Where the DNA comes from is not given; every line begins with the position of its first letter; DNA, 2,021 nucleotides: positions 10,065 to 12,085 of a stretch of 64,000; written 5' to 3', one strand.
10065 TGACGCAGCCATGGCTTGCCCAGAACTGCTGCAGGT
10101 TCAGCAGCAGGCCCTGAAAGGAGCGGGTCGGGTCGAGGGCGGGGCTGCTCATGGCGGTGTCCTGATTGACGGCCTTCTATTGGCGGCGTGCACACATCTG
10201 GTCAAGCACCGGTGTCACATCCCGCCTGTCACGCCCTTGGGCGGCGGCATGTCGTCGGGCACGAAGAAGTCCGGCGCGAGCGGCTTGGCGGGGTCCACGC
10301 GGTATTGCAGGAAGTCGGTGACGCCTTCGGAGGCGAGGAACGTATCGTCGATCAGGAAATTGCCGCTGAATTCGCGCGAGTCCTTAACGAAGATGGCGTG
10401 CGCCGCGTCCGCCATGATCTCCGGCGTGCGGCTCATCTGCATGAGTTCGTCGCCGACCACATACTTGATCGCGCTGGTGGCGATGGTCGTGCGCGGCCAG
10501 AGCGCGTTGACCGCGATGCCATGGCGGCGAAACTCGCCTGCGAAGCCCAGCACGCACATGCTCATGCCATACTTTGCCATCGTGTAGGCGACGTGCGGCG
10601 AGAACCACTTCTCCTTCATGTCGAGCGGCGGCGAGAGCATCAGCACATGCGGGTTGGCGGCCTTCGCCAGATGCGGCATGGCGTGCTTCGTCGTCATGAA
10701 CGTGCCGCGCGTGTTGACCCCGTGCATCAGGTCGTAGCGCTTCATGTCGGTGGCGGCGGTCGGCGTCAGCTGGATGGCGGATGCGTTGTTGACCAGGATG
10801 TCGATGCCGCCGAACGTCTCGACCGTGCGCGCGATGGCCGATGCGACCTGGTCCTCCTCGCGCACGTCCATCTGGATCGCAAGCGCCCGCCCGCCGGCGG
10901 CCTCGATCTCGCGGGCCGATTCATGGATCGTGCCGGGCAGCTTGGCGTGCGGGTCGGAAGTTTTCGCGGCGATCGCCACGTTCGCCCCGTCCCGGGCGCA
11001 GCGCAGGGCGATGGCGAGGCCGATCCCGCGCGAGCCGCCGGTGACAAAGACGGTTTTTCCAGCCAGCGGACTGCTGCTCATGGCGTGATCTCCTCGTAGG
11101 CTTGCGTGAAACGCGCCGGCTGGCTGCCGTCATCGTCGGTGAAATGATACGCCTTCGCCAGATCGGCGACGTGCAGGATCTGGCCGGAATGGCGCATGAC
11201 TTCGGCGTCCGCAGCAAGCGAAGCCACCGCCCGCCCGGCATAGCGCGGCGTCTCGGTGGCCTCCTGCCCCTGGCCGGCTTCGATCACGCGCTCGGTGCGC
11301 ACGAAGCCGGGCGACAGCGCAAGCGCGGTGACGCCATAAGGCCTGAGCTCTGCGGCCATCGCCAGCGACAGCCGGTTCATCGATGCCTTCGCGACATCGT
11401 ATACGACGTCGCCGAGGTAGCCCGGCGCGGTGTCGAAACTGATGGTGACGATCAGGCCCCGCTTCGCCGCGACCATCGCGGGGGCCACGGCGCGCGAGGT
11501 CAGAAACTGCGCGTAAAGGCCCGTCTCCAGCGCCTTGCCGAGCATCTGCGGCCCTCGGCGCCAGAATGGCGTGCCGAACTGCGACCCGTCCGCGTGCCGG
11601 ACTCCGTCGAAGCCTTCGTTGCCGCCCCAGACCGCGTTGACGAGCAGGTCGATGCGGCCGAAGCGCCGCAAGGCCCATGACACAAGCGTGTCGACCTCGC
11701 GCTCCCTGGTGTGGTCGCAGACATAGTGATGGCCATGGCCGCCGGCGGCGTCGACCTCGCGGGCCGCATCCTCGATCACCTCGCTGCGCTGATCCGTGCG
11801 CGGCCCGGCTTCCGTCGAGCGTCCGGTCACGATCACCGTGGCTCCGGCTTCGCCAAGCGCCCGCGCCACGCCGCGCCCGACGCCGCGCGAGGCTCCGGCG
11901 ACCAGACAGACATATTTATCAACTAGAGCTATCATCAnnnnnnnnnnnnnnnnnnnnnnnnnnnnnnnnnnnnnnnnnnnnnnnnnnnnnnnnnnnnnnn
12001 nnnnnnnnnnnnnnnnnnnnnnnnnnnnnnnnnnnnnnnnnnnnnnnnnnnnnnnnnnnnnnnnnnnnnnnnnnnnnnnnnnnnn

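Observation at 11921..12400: About 27% GC orphan membrane-protein gene spliced precisely into a >70% GC operon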

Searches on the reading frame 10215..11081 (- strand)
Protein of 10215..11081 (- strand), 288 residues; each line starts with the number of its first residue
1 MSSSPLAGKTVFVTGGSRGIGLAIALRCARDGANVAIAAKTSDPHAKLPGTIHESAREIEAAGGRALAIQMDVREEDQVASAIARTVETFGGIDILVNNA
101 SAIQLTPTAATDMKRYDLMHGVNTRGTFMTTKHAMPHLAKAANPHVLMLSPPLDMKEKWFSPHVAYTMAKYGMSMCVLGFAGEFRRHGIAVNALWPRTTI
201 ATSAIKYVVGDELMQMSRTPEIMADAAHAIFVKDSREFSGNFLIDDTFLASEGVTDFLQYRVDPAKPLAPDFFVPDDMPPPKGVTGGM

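Call 4: search_protein_families(library=pfam, proteins=[window:10215-11081:-], max_evalue=1)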
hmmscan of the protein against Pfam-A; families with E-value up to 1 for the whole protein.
window:10215-11081:- (288 aa): 6 families
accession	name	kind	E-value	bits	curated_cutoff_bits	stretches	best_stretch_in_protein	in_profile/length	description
PF00106.31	adh_short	-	8.3e-34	117.2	26.6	1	9-199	1-182/195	short chain dehydrogenase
PF13561.12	adh_short_C2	-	1.5e-28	100.4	27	1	18-214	6-191/236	Enoyl-(Acyl carrier protein) reductase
PF08659.16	KR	-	1.2e-06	29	22.6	1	10-121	2-110/180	KR domain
PF17166.9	DUF5126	-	0.13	12.7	27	0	85-114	13-42/104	Domain of unknown function (DUF5126)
PF02882.25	THF_DHG_CYH_C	-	0.13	12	27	1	5-73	33-97/160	Tetrahydrofolate dehydrogenase/cyclohydrolase, NAD(P)-binding domain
PF05123.17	S_layer_N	-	0.23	11.1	27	1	188-265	218-294/359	S-layer like family, central region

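Call 29: search_protein_families(library=ncbifam, proteins=[window:10215-11081:-], max_evalue=0.1)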
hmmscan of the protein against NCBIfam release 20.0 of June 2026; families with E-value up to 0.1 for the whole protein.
window:10215-11081:- (288 aa): 219 families (the best 25 are shown)
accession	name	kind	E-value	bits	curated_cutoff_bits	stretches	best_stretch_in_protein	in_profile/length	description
NF006133.0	PRK08278.1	subfamily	7e-134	445.1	250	1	5-277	3-276/278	SDR family oxidoreductase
TIGR03971.1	SDR_subfam_1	subfamily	8.1e-36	123.7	300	1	6-218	1-216/271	mycofactocin-coupled SDR family oxidoreductase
NF005559.1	PRK07231.1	subfamily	6.3e-32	111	215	1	6-210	2-196/249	glucose 1-dehydrogenase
NF009931.0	PRK13394.1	subfamily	1.4e-30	106.7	340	1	4-196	3-187/262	3-hydroxybutyrate dehydrogenase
NF009468.0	PRK12826.1-4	equivalog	1.9e-30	106.4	318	1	5-213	4-202/256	SDR family oxidoreductase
NF009093.0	PRK12429.1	subfamily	1.9e-30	106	258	1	6-196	3-184/259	3-hydroxybutyrate dehydrogenase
NF040490.1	SDR_subfam_3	subfamily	2.2e-29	102.8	385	1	6-203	2-201/268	mycofactocin-coupled SDR family oxidoreductase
NF005806.0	PRK07666.1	equivalog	2.8e-29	102.1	286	1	6-212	5-202/239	3-ketoacyl-ACP reductase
NF005909.0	PRK07890.1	subfamily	5.3e-29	101.3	258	1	6-197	5-187/260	short chain dehydrogenase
NF005853.0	PRK07774.1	equivalog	9e-28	97.3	303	1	6-215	4-203/250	SDR family oxidoreductase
NF006070.0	PRK08213.1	subfamily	2e-27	96.4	279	1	6-197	10-197/259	gluconate 5-dehydrogenase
NF004791.0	PRK06138.1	equivalog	2.5e-27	95.8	312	1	6-206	3-192/252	SDR family oxidoreductase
NF004825.0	PRK06181.1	equivalog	5.7e-27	94.7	215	1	5-196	3-185/268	SDR family oxidoreductase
NF005594.0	PRK07326.1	equivalog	6.4e-27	94.6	271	1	6-198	4-185/237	SDR family oxidoreductase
NF004203.0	PRK05653.2-4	subfamily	8e-27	94.2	313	1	6-202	4-192/260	3-oxoacyl-ACP reductase FabG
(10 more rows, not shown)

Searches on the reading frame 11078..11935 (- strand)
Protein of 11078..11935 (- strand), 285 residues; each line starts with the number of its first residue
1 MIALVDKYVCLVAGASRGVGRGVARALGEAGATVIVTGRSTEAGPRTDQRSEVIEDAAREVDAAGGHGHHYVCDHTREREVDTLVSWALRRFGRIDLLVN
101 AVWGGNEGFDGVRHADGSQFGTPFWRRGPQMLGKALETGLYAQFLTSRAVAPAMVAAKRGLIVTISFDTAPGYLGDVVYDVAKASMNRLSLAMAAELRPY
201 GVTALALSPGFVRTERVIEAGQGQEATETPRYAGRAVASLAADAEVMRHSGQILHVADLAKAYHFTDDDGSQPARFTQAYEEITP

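Call 4: search_protein_families(library=pfam, proteins=[window:11078-11935:-], max_evalue=1)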
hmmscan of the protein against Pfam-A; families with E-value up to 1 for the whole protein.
window:11078-11935:- (285 aa): 5 families
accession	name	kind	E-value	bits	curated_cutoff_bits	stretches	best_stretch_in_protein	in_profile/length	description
PF00106.31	adh_short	-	1.1e-27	97.2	26.6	1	9-221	2-191/195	short chain dehydrogenase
PF13561.12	adh_short_C2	-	1.2e-24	87.6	27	1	14-225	1-189/236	Enoyl-(Acyl carrier protein) reductase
PF08659.16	KR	-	0.00042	20.7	22.6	1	10-98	3-85/180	KR domain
PF01370.27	Epimerase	-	0.015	15.2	20.9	1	11-156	2-124/240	NAD dependent epimerase/dehydratase family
PF02882.25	THF_DHG_CYH_C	-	0.016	15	27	1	10-54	39-83/160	Tetrahydrofolate dehydrogenase/cyclohydrolase, NAD(P)-binding domain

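Call 6: find_related_loci(query=window:11078-11935:-, collection=genome_contigs, flank=4000)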
Query window:11078-11935:- (285 aa) in genome_contigs; peptide patterns used: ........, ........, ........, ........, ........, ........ (x = any residue, [..] = any of these).
142 stretches matched a pattern; 47 encode a relative of the query (tblastn E <= 1e-3); 47 distinct loci.
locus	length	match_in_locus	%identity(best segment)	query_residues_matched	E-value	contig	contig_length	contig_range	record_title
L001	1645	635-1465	88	9-285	4e-174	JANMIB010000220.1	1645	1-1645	MAG: Bosea sp. (in: a-proteobacteria) isolate OTE_70_metabat_142 OTE_70_k141_2108678, whole genome shotgun sequence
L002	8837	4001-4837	87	7-285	2e-157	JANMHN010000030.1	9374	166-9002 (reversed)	MAG: Bosea sp. (in: a-proteobacteria) isolate OTE_70_metabat_23 OTE_70_k141_3082018, whole genome shotgun sequence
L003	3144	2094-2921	84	7-282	6e-162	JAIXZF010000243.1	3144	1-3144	MAG: Hyphomicrobiales bacterium isolate D8_MAG_00041 pond_D8_MAG_00041_000000000044, whole genome shotgun sequence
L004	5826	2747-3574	82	9-284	9e-147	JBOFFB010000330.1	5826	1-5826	MAG: Bosea sp. (in: a-proteobacteria) isolate WFFMC_MAG_109 k139_371179_flag=0_multi=6.8454_len=5826, whole genome shotg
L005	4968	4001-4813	82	9-279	2e-143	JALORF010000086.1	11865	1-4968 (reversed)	MAG: Beijerinckiaceae bacterium isolate Prado174 scaffold_9955, whole genome shotgun sequence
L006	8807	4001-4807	81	9-277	9e-143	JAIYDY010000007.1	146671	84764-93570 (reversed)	MAG: Hyphomicrobiales bacterium isolate H1_MAG_00050 pond_H1_MAG_00050_000000000056, whole genome shotgun sequence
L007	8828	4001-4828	83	9-284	1e-142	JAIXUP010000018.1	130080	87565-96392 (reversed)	MAG: Hyphomicrobiales bacterium isolate D1_MAG_00033 pond_D1_MAG_00033_000000000065, whole genome shotgun sequence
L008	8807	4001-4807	81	9-277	3e-142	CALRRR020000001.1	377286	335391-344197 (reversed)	MAG: Hydrogenophaga intermedia isolate JJ-DHS13-24-3-mx-bin514 genome assembly, contig: JJ-OR12-02-C10, whole genome sho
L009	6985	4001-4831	82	9-285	1e-141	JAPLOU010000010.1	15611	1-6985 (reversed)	MAG: Hyphomicrobiales bacterium isolate LacPavin_0818_WC50_MAG_65_19 LacPavin_0818_WC50_scaffold_405759, whole genome sh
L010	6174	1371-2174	81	9-276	5e-141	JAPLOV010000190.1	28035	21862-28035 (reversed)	MAG: Hyphomicrobiales bacterium isolate LacPavin_0818_WC50_MAG_65_8 LacPavin_0818_WC50_scaffold_442332, whole genome sho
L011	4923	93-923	79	9-285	7e-138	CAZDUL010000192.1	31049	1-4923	MAG TPA_asm: uncultured Bosea sp. isolate binchicken_co23_207 genome assembly, contig: k141_507280, whole genome shotgun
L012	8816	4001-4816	68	5-276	7e-117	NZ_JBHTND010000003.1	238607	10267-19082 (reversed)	Methylobacterium marchantiae strain CCUG 56108 GCM70027328_45, whole genome shotgun sequence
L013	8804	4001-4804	66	9-276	8e-115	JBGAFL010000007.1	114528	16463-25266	MAG: Methylobacterium sp. isolate MAG_AAO_H125.74 AAOH125-74_opera_contig_691, whole genome shotgun sequence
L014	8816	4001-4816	67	5-276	1e-114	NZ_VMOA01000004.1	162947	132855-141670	Methylobacterium sp. W2 NODE_4_length_162947_cov_27.0692, whole genome shotgun sequence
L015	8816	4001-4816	67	5-276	1e-114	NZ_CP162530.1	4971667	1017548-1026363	Methylobacterium bullatum strain LMG 24788 chromosome, complete genome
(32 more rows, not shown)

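Call 29: search_protein_families(library=ncbifam, proteins=[window:11078-11935:-], max_evalue=0.1)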
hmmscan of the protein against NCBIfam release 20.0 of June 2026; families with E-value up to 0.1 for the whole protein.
window:11078-11935:- (285 aa): 221 families (the best 25 are shown)
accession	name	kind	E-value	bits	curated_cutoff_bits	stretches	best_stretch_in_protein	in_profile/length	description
NF006159.0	PRK08303.1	subfamily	5.6e-68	229.4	364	1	7-279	8-289/305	SDR family oxidoreductase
NF005559.1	PRK07231.1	subfamily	3.5e-26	92.2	215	1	8-220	5-194/249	glucose 1-dehydrogenase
NF004198.0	PRK05653.1-3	equivalog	3.4e-24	85.6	296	1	6-217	6-194/248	3-oxoacyl-ACP reductase FabG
NF006133.0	PRK08278.1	subfamily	4.7e-24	84.8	250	2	9-101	8-97/278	SDR family oxidoreductase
NF004778.0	PRK06124.1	equivalog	2.6e-23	82.7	303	1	8-224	12-205/256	SDR family oxidoreductase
NF009093.0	PRK12429.1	subfamily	3.3e-23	82.3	258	1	6-260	4-231/259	3-hydroxybutyrate dehydrogenase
NF006070.0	PRK08213.1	subfamily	4.5e-23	82.1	279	1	9-215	14-202/259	gluconate 5-dehydrogenase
NF004197.0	PRK05653.1-1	equivalog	9.6e-23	81.1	332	2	5-101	5-91/249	3-oxoacyl-ACP reductase FabG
TIGR01830.1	3oxo_ACP_reduc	equivalog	5.4e-22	78.7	297.75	2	10-101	1-83/239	3-oxoacyl-[acyl-carrier-protein] reductase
TIGR03971.1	SDR_subfam_1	subfamily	1.2e-21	77.3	300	1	7-269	3-252/271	mycofactocin-coupled SDR family oxidoreductase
NF006072.0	PRK08217.1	subfamily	1.5e-21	77.4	298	1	7-217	5-201/253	3-ketoacyl-(acyl-carrier-protein) reductase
NF009466.0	PRK12826.1-2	subfamily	2.5e-21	76.3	222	1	9-227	5-189/248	3-oxoacyl-ACP reductase FabG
NF004202.0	PRK05653.2-2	equivalog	3.5e-21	75.9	333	2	2-100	2-90/259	3-oxoacyl-ACP reductase FabG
NF009463.0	PRK12823.1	equivalog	2.1e-20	73.4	322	1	8-253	9-229/260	1,6-dihydroxycyclohexa-2,4-diene-1-carboxylate dehydrogenase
NF004773.0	PRK06113.1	equivalog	2.8e-20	72.8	367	1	5-216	9-196/255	7-alpha-hydroxysteroid dehydrogenase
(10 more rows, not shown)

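Call 39: find_related_loci(query=window:11078-11935:-, collection=metagenome_contigs, flank=3000)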
Query window:11078-11935:- (285 aa) in metagenome_contigs; peptide patterns used: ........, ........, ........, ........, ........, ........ (x = any residue, [..] = any of these).
167 stretches matched a pattern; 21 encode a relative of the query (tblastn E <= 1e-3); 21 distinct loci.
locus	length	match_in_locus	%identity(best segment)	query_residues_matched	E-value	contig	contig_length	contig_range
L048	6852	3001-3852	80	2-285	3e-145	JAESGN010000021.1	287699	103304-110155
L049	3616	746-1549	81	9-276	1e-146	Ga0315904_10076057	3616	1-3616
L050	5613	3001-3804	81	9-276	8e-142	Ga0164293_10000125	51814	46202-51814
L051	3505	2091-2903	68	9-279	2e-122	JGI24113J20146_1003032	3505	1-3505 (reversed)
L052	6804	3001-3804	66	9-276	3e-110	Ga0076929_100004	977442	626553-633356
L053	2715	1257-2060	68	9-276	5e-109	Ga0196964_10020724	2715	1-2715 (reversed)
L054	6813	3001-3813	63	9-279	1e-103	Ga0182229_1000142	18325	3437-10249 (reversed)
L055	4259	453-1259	58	9-277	4e-96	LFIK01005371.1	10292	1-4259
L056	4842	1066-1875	58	9-285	8e-96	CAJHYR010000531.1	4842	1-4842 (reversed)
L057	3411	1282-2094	61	5-275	4e-95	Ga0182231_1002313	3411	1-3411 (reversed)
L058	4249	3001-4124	61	9-276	7e-94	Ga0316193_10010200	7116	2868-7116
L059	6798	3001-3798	57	11-276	2e-93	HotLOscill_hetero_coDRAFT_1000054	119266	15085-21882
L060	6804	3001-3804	56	9-276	3e-93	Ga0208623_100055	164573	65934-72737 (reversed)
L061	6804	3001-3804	55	9-276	2e-92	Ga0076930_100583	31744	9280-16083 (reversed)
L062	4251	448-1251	55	9-276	4e-92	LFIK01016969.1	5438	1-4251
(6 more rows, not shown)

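Call 48: find_homologous_proteins(query=window:11078-11935:-, max_evalue=1e-60)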
Query window:11078-11935:- (285 aa): 646 proteins with E <= 1e-60 among 8000 candidates; the best 120 are listed.
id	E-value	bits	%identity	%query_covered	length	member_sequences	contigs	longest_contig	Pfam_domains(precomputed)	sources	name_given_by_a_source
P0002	4.4e-161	553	88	97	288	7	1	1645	PF13561.13,PF00106.32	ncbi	-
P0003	3.8e-149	514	84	97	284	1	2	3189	PF13561.13,PF00106.32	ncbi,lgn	-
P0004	1.2e-148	512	82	100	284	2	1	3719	PF13561.13,PF00106.32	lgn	-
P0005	2.1e-148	511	83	97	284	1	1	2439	PF13561.13,PF00106.32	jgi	jgi:NAD(P)-dependent dehydrogenase (short-subunit alcohol dehydrogenase family)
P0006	6.6e-147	506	82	99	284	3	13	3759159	PF13561.13,PF00106.32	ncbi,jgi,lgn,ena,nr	ncbi:MAG: SDR family NAD(P)-dependent oxidoreductase [Bosea sp.]|jgi:NAD(P)-dependent dehydrogenase 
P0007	1.9e-146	505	80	100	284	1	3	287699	PF13561.13,PF00106.32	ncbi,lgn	-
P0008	2.1e-146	505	80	100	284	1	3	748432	PF13561.13,PF00106.32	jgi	jgi:NAD(P)-dependent dehydrogenase (short-subunit alcohol dehydrogenase family)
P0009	8.1e-146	503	81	100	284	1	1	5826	PF13561.13,PF00106.32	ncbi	ncbi:MAG: SDR family NAD(P)-dependent oxidoreductase [Bosea sp. (in: a-proteobacteria)]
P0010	1.6e-144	498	80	97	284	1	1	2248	PF13561.13,PF00106.32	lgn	-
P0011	7.3e-144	496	80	98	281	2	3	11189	PF13561.13,PF00106.32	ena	-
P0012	1.3e-143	495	80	98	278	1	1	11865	PF13561.13,PF00106.32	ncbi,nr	ncbi:MAG: SDR family NAD(P)-dependent oxidoreductase [Beijerinckiaceae bacterium]|nr:SDR family NAD(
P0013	1.8e-143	495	82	95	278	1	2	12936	PF13561.13,PF00106.32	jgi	jgi:NAD(P)-dependent dehydrogenase (short-subunit alcohol dehydrogenase family)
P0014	4.4e-143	494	80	100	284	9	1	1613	PF13561.13,PF00106.32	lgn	-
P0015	4.5e-143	494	81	96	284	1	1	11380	PF13561.13,PF00106.32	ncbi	-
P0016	9.9e-143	493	80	97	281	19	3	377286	PF13561.13,PF00106.32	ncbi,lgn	-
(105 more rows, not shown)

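Call 76: predict_structure(alignment_id=A1)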
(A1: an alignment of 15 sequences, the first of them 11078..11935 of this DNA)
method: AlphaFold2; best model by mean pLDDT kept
length: 285 residues; sequences in the alignment: 15
mean_pLDDT: 80.7   pTM: 0.84
mean pLDDT of the five models: 80.7, 79.5, 79.4, 76.5, 76.3
residues with pLDDT >= 90: 131; 70-90: 70; 50-70: 67; < 50: 17
segments of 3 or more residues with pLDDT < 50: 41-45, 279-285
pLDDT, mean of each block of 10 residues (from residue 1): 77 86 93 89 50 82 96 90 98 97 64 67 61 66 94 97 80 59 86 97 92 68 65 91 95 92 86 66 33
secondary structure, 60 per line:
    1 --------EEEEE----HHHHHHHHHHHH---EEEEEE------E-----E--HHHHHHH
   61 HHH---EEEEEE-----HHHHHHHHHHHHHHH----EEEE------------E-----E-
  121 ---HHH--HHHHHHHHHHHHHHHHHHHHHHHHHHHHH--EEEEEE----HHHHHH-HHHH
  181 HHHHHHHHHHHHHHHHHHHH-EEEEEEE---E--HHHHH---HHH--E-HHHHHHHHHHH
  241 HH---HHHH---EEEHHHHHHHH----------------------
elements in order: E9-13 H18-29 E33-38 H54-63 E67-72 H78-92 E97-100 H129-157 E160-165 H170-175 H177-200 E202-208 H215-219 H230-242 H246-249 E253-255 H256-263
